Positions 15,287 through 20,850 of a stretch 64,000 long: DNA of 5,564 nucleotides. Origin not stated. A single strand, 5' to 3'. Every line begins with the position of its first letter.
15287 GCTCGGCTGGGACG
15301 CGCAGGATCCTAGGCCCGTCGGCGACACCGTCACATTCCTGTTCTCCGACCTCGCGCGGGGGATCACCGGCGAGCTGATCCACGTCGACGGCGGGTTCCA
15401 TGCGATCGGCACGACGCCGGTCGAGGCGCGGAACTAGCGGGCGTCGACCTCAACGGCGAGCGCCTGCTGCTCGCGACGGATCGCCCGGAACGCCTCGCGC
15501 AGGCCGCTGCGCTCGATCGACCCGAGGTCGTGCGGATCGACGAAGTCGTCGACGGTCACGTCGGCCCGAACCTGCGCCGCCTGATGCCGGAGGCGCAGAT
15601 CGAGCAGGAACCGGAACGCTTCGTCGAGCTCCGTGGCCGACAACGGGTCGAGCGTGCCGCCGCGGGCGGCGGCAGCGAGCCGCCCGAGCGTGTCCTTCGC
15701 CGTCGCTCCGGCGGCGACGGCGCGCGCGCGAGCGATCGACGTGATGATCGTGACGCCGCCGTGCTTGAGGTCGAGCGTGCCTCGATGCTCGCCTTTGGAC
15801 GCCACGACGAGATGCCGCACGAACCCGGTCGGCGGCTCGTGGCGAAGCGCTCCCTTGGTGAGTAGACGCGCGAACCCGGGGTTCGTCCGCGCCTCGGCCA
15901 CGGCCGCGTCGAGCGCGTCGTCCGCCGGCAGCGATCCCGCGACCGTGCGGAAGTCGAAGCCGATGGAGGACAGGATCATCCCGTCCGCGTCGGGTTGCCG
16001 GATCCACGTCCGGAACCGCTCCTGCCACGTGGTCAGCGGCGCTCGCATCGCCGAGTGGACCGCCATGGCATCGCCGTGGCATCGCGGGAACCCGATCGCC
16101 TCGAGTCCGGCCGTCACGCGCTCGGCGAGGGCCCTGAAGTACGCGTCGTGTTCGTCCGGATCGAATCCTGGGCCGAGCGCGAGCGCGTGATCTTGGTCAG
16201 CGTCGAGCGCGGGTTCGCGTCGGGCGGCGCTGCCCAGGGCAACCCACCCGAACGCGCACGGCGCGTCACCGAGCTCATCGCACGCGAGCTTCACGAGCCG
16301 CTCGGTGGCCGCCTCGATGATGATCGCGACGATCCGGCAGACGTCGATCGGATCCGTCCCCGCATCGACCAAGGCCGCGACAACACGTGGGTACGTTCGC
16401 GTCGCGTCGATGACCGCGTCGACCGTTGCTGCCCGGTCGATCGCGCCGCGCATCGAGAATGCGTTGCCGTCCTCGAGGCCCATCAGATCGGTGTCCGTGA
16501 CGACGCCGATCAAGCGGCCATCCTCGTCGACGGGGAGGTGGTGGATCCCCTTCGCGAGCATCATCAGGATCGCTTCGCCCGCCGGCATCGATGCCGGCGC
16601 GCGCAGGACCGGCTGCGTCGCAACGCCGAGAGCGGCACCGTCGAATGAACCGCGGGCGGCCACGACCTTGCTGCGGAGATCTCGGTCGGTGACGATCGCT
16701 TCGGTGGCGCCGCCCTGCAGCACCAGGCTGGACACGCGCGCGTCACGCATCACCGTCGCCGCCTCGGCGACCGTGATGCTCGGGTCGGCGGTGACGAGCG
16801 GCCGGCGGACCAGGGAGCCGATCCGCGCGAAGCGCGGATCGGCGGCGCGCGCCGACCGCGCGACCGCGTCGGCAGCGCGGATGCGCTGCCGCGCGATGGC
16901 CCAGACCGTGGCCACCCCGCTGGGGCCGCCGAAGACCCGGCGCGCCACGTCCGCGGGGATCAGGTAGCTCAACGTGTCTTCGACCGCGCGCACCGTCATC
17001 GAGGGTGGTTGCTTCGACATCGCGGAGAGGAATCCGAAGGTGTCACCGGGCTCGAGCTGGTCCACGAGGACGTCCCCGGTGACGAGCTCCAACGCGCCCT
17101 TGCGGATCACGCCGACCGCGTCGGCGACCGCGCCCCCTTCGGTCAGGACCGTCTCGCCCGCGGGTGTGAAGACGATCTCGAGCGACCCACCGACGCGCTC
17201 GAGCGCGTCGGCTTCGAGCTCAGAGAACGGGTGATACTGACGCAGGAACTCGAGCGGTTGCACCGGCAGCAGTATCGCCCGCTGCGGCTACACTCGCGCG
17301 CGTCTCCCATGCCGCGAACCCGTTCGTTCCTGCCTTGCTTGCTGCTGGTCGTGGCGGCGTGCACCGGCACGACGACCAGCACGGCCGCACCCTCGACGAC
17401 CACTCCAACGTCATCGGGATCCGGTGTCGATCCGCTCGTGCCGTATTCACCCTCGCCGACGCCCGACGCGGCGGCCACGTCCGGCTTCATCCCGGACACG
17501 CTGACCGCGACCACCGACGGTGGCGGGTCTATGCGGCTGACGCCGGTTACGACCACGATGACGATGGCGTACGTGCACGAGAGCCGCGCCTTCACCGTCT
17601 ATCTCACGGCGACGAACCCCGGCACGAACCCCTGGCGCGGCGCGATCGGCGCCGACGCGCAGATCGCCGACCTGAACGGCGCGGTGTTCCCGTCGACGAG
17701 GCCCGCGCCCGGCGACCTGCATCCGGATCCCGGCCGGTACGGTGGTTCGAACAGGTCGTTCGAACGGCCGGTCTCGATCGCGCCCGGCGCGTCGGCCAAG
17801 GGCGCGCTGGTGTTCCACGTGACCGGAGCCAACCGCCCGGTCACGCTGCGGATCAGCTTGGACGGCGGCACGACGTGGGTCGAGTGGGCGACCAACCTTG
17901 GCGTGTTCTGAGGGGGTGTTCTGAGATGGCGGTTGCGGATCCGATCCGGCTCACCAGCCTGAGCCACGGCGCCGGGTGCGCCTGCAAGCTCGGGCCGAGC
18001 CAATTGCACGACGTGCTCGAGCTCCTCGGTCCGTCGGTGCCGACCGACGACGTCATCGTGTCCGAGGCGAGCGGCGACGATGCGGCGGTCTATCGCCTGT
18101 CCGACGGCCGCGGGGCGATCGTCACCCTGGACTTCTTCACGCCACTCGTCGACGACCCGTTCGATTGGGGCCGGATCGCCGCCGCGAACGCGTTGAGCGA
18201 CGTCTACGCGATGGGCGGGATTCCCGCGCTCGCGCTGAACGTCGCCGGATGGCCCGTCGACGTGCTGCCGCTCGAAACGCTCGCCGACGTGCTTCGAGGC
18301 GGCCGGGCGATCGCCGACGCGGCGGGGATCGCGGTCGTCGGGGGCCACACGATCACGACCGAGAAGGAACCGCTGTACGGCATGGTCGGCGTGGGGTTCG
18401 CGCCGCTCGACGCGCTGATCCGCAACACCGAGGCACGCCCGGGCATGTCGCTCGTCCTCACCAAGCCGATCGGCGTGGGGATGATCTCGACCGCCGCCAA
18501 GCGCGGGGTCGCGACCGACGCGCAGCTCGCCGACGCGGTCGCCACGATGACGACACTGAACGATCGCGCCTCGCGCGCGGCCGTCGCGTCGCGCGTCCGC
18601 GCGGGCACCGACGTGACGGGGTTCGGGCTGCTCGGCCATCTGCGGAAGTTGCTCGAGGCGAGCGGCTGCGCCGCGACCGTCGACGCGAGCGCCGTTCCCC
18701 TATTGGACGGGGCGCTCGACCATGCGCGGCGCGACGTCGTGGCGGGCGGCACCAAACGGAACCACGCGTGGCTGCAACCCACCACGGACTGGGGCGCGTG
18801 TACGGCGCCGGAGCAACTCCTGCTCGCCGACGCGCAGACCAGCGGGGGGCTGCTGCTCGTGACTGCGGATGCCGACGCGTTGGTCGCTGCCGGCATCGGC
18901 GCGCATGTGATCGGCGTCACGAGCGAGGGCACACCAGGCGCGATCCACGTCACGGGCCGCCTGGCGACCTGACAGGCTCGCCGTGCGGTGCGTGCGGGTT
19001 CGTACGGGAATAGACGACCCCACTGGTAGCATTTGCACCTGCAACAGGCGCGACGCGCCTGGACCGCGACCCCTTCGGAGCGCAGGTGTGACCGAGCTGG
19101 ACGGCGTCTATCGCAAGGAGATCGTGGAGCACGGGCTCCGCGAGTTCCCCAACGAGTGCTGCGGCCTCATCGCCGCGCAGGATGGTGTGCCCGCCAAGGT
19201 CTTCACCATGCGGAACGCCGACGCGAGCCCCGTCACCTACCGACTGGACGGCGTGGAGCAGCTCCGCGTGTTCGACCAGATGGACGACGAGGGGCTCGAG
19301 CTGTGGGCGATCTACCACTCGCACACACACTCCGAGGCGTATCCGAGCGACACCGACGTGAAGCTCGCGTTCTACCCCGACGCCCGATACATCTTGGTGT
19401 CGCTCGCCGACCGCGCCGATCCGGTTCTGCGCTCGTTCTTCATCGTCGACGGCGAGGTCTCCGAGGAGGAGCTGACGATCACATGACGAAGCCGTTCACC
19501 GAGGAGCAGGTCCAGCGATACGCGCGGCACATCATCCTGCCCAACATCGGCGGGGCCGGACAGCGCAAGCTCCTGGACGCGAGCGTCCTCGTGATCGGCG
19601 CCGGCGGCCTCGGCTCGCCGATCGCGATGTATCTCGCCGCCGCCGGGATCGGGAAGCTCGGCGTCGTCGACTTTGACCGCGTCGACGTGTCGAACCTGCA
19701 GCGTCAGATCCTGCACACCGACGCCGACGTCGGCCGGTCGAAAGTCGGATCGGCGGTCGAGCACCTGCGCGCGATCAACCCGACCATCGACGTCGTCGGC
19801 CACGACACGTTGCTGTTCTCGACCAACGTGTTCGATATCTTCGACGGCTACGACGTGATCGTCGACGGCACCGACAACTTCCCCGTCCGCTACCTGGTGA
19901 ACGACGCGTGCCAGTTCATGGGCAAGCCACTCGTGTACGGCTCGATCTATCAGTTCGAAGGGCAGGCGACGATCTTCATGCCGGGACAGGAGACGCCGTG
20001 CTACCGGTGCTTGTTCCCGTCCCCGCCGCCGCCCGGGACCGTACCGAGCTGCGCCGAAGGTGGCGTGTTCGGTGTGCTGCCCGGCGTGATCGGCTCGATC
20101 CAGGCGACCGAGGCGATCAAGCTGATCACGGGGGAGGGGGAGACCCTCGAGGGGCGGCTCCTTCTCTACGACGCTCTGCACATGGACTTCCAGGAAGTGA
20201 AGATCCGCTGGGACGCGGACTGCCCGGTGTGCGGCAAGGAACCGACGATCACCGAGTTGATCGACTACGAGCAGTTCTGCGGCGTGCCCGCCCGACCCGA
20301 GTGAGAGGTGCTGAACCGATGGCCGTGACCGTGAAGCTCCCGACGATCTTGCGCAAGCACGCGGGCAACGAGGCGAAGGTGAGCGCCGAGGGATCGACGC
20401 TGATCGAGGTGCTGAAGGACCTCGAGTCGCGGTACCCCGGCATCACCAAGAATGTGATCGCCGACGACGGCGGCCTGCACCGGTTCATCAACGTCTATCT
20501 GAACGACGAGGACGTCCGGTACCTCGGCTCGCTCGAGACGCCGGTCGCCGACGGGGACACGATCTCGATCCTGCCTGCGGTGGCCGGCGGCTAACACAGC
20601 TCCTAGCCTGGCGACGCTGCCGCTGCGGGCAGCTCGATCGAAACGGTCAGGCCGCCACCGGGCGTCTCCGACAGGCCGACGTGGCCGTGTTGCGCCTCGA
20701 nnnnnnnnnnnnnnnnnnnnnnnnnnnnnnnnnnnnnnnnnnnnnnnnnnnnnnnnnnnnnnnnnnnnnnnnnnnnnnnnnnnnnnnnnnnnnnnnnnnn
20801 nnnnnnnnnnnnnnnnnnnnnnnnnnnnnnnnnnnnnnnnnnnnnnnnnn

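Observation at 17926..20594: selD immediately upstream of a Mec(JAMM)-MoeB/ThiF-CysO ubiquitin-like carrier module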

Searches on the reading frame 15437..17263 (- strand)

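Call 7: search_protein_families(library=ncbifam, proteins=[window:15437-17263:-])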
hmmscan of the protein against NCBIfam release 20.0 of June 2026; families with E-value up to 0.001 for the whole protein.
window:15437-17263:- (609 aa): 0 families

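Call 8: search_protein_families(library=pfam, proteins=[window:15437-17263:-])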
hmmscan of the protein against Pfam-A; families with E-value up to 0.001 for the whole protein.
window:15437-17263:- (609 aa): 4 families
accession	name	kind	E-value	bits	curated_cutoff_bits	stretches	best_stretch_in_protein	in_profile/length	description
PF10335.14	DUF294_C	-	1.1e-39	136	22.5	1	463-603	2-142/145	Putative nucleotidyltransferase substrate binding domain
PF03445.19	DUF294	-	6.3e-36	123.7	21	1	291-425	3-136/138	Putative nucleotidyltransferase DUF294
PF00571.33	CBS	-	9.8e-20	71.1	24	2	214-261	4-52/57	CBS domain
PF00027.35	cNMP_binding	-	5.4e-12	46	27.5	1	34-110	5-85/89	Cyclic nucleotide-binding domain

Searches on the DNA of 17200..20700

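Call 21: search_rna_families(source=window, start=17200, end=20700, threshold=evalue, max_evalue=1, show_alignments=2)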
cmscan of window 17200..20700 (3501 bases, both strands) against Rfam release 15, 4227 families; matches with E-value up to 1: 1.
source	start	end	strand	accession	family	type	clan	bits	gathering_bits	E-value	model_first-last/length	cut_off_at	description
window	18170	18271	+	RF02758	RhlA_thermometer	Cis-reg; thermoregulator;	-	22.3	85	0.22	1-110/110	no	RhlA 5' UTR ROSE like thermometer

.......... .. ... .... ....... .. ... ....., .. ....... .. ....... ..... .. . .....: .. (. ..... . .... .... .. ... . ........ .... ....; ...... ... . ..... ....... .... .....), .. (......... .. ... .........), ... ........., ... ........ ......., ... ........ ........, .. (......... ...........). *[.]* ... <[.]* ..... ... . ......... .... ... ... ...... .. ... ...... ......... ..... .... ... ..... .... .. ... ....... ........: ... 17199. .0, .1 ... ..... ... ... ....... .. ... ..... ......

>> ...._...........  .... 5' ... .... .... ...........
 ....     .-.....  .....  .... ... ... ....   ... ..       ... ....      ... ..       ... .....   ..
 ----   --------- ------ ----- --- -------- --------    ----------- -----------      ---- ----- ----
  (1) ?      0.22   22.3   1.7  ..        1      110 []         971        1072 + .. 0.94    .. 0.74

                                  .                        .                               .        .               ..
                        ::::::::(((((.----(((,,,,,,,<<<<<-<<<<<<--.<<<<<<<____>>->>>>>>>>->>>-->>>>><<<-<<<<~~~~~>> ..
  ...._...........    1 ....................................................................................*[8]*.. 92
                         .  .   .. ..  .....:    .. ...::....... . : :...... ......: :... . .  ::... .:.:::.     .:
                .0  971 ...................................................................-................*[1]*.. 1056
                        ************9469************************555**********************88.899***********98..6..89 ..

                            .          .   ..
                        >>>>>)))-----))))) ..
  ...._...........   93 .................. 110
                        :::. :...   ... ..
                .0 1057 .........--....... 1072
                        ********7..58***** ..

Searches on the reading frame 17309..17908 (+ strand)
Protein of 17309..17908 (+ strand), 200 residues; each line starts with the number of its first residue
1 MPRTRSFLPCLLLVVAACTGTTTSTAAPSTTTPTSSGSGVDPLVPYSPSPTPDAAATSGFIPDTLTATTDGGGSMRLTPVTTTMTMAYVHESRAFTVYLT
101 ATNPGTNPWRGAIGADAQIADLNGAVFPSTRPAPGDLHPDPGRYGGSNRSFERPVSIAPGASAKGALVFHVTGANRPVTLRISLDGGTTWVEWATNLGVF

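Call 7: search_protein_families(library=ncbifam, proteins=[window:17309-17908:+])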
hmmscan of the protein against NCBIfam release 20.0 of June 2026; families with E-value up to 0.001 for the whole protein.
window:17309-17908:+ (200 aa): 0 families

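Call 8: search_protein_families(library=pfam, proteins=[window:17309-17908:+])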
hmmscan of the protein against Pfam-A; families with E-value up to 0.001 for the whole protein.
window:17309-17908:+ (200 aa): 0 families

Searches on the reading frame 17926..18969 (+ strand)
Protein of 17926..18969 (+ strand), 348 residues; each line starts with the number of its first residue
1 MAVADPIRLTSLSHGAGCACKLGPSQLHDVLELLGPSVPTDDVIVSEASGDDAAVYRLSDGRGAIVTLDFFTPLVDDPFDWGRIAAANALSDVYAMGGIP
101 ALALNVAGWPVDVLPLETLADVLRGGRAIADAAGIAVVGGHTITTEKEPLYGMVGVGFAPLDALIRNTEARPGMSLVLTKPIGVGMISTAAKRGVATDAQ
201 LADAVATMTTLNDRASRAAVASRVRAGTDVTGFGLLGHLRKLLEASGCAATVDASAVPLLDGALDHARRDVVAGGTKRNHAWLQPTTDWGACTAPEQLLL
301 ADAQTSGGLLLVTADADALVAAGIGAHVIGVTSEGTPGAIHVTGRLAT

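Call 7: search_protein_families(library=ncbifam, proteins=[window:17926-18969:+])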
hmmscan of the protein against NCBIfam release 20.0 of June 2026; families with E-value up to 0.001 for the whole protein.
window:17926-18969:+ (348 aa): 11 families
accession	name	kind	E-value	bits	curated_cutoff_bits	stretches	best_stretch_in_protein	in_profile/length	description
TIGR00476.1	selD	equivalog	9.5e-108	360.1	125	1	8-316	1-309/311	selenide, water dikinase SelD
NF002098.0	PRK00943.1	equivalog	5.1e-103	344.6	299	1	5-321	4-318/347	selenide, water dikinase SelD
NF010705.0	PRK14105.1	equivalog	3e-36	125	291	1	6-262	5-273/345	selenide, water dikinase SelD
TIGR04369.1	fusion_not_SelD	hypoth_equivalog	2e-30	105.6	700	1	15-282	355-635/701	oxidoreductase/SelD-related fusion protein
TIGR01379.1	thiL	equivalog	5.3e-23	81.5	184.15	1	44-267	18-246/320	thiamine-phosphate kinase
TIGR04049.1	AIR_rel_sll0787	hypoth_equivalog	1.9e-15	56.7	321.3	1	35-262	28-246/318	sll0787 family AIR synthase-like protein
TIGR03267.1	methan_mark_2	hypoth_equivalog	3.2e-14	52.7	365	1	26-258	20-247/323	methanogenesis marker 2 protein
TIGR02124.1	hypE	equivalog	2e-11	43.4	251.6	1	41-260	26-246/332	hydrogenase expression/formation protein HypE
TIGR04050.1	MSMEG_0567_Cter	hypoth_equivalog_domain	5.3e-06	26.1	312.2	1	69-259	49-228/296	MSMEG_0567/sll0787 family protein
NF004350.0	PRK05731.1-1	equivalog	1.4e-05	24.2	441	1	45-266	23-248/325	thiamine-phosphate kinase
NF004353.0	PRK05731.2-2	equivalog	2.8e-05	23.4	301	1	45-262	14-230/311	thiamine-phosphate kinase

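Call 8: search_protein_families(library=pfam, proteins=[window:17926-18969:+])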
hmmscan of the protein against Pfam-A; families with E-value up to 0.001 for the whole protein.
window:17926-18969:+ (348 aa): 2 families
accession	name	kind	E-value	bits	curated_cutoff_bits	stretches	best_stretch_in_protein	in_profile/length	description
PF00586.29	AIRS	-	1.4e-24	87.1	24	1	50-158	1-111/112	AIR synthase related protein, N-terminal domain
PF02769.27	AIRS_C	-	1.3e-16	61.6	23.1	1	171-338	1-151/156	AIR synthase related protein, C-terminal domain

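Call 9: find_encoding_contigs(protein=window:17926-18969:+, flank=10000, max_places=10)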
Protein window:17926-18969:+ (348 aa): 3 contigs read that carry it; 3 places shown.
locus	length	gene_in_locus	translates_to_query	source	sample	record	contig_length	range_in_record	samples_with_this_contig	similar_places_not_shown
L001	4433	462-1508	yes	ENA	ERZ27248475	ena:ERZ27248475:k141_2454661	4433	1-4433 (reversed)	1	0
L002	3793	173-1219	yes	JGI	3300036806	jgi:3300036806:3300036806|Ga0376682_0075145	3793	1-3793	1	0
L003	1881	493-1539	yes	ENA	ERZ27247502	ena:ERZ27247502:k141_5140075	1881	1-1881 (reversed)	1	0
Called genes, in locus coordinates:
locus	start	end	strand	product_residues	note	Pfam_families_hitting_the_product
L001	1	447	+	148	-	?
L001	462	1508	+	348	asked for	PF00586:AIRS, PF02769:AIRS_C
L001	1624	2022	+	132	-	PF14464:Prok-JAB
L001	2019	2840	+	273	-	PF00899:ThiF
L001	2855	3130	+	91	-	PF02597:ThiS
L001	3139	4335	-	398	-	PF00512:HisKA, PF02518:HATPase_c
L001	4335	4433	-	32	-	?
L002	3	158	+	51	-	?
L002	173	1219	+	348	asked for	PF00586:AIRS, PF02769:AIRS_C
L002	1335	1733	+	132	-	PF14464:Prok-JAB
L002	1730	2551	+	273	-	PF00899:ThiF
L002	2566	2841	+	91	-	PF02597:ThiS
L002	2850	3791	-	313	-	?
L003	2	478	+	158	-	?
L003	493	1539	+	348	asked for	PF00586:AIRS, PF02769:AIRS_C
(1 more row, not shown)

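Call 10: find_homologous_proteins(query=window:17926-18969:+, max_evalue=1e-30)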
Query window:17926-18969:+ (348 aa): 7999 proteins with E <= 1e-30 among 8000 candidates; the best 120 are listed.
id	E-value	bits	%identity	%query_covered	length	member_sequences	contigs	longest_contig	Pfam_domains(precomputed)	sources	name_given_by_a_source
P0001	5.7e-196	669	90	100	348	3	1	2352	PF00586.30,PF02769.28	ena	-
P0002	6.2e-195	665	90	99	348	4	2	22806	PF00586.30,PF02769.28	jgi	-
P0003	5.4e-194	662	90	100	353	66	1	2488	PF00586.30,PF02769.28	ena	-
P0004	9.6e-194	661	90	99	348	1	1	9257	PF00586.30,PF02769.28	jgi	jgi:selenide, water dikinase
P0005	1.4e-193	661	89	99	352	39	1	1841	PF00586.30,PF02769.28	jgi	jgi:selenide,water dikinase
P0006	3.1e-192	656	88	99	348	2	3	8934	PF00586.30,PF02769.28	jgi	jgi:selenide,water dikinase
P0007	1.8e-189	647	88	100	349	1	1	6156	PF00586.30,PF02769.28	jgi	jgi:selenide,water dikinase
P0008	2.9e-189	647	89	99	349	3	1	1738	PF00586.30,PF02769.28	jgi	jgi:selenide,water dikinase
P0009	4.6e-188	643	88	99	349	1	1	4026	PF00586.30,PF02769.28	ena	-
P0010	1.4e-187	641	88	99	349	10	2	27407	PF00586.30,PF02769.28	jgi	-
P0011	3.1e-187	640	87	100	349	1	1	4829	PF00586.30,PF02769.28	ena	-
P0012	3.7e-187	640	87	100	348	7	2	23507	PF00586.30,PF02769.28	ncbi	-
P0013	3.8e-187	640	87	100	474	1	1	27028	PF00586.30,PF02769.28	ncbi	-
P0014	1.3e-186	638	87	100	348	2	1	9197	PF00586.30,PF02769.28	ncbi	-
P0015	2.2e-186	637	88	99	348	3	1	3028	PF00586.30,PF02769.28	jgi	jgi:selenide,water dikinase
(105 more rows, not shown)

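Call 11: find_related_loci(query=window:17926-18969:+, collection=genome_contigs, flank=10000)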
Query window:17926-18969:+ (348 aa) in genome_contigs; peptide patterns used: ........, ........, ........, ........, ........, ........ (x = any residue, [..] = any of these).
599 stretches matched a pattern (row limit reached: there are more); 552 encode a relative of the query (tblastn E <= 1e-3); the best 80 are kept; 80 distinct loci.
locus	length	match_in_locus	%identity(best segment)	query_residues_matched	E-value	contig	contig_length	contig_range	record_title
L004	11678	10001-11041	93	1-347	0e+0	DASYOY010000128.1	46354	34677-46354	MAG TPA_asm: Actinomycetota bacterium isolate SMAG_U4442 k141_529079, whole genome shotgun sequence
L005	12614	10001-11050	79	1-346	1e-171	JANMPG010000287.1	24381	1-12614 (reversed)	MAG: Actinomycetes bacterium isolate OTE_51_metabat_502 OTE_51_k141_3242557, whole genome shotgun sequence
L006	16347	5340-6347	67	7-346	3e-137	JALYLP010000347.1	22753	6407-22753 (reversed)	MAG: Actinomycetota bacterium isolate AFD bin42 SD1484-86_k127_1765516, whole genome shotgun sequence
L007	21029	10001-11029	67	8-347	8e-137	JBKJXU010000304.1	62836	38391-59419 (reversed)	MAG: Actinomycetota bacterium isolate swi_bin.184 k127_3554138, whole genome shotgun sequence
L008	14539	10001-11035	67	2-346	2e-135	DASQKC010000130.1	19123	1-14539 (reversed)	MAG TPA_asm: Actinomycetota bacterium isolate SMAG_U11902 k141_1435885, whole genome shotgun sequence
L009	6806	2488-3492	65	8-346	9e-134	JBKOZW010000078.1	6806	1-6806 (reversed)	MAG: Actinomycetota bacterium isolate GB_HAYS_MAG_00024 GB_HAYS_000000976184, whole genome shotgun sequence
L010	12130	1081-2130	78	1-346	1e-166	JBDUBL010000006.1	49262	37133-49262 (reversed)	MAG: Actinomycetota bacterium isolate cluster4_bin.22 NODE_640_length_49262_cov_10.300953, whole genome shotgun sequence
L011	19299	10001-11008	66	7-346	6e-132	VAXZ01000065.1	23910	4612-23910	MAG: Actinobacteria bacterium isolate AC_45 14_0903_05_40cm_scaffold_2466, whole genome shotgun sequence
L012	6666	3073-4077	65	8-346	7e-130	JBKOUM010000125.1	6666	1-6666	MAG: Actinomycetota bacterium isolate GM_HAYS_MAG_00026 GM_HAYS_000001163000, whole genome shotgun sequence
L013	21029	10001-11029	64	7-346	7e-130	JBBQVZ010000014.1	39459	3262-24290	MAG: Actinomycetota bacterium isolate Co_metawrap_2025 Cmw_2025_k141_25584479_length_39459_cov_18.9982, whole genome sho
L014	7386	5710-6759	63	1-347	9e-129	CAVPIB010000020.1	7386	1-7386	MAG: uncultured Actinomycetes bacterium isolate MFD09964.bin.1.67 genome assembly, contig: contig_87957, whole genome sh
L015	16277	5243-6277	63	5-346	3e-126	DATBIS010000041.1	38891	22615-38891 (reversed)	MAG TPA_asm: Actinomycetota bacterium isolate SMAG_U3900 k141_2711211, whole genome shotgun sequence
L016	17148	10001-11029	60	7-346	6e-126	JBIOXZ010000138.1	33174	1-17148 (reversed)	MAG: Actinomycetota bacterium isolate MAG043 k127_4738151, whole genome shotgun sequence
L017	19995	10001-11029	61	7-346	7e-126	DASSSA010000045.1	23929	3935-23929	MAG TPA_asm: Actinomycetota bacterium isolate SMAG_U503 k141_167383, whole genome shotgun sequence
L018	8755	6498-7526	60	7-346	3e-125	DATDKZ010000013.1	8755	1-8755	MAG TPA_asm: Actinomycetota bacterium isolate SMAG_U371 k141_533608, whole genome shotgun sequence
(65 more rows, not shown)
